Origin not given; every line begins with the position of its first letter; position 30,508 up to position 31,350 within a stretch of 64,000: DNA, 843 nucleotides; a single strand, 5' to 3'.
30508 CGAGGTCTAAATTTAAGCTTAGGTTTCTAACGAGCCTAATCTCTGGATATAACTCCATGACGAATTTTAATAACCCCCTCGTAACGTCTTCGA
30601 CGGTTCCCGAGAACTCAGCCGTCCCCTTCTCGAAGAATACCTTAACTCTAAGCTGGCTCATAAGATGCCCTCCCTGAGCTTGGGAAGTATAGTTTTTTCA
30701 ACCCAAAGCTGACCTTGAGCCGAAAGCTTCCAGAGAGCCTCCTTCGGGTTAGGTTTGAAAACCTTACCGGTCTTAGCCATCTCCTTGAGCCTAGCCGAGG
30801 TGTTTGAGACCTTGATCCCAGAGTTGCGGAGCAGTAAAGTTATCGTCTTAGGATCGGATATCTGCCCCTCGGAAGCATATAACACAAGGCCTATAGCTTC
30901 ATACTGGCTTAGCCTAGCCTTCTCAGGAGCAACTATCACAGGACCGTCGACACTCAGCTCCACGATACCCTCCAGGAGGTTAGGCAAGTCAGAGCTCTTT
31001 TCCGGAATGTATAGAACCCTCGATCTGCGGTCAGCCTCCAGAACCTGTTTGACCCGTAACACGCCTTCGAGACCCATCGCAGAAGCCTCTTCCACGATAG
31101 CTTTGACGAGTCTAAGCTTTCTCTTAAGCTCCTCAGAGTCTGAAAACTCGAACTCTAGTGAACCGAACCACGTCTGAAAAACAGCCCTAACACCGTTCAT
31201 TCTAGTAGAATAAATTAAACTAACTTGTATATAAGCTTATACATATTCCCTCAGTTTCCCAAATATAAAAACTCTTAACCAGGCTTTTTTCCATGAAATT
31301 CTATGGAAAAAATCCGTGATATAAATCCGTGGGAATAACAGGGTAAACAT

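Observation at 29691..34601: Four paralogous 'small N-domain + winged-helix' genes wrapped around a translationally coupled NurA-like nuclease / HerA-like ATPase pair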

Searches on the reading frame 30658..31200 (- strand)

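Call 3: search_protein_families(library=pfam, proteins=[window:30658-31200:-], max_evalue=1)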
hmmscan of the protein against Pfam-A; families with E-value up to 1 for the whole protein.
window:30658-31200:- (180 aa): 0 families

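Call 4: search_protein_families(library=ncbifam, proteins=[window:30658-31200:-], max_evalue=1)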
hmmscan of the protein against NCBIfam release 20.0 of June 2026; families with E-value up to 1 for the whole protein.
window:30658-31200:- (180 aa): 1 family
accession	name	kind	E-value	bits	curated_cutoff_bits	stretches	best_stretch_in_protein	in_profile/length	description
NF005730.0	PRK07546.1-4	equivalog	0.074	12.5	222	0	32-133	44-151/207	hypothetical protein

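Call 5: search_protein_families(library=padloc, proteins=[window:30658-31200:-], max_evalue=1)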
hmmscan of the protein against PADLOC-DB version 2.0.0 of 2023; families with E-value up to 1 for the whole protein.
window:30658-31200:- (180 aa): 0 families

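Call 91: search_protein_families(library=phrogs, proteins=[window:30658-31200:-], max_evalue=0.001)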
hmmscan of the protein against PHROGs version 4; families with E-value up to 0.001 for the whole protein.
window:30658-31200:- (180 aa): 0 families
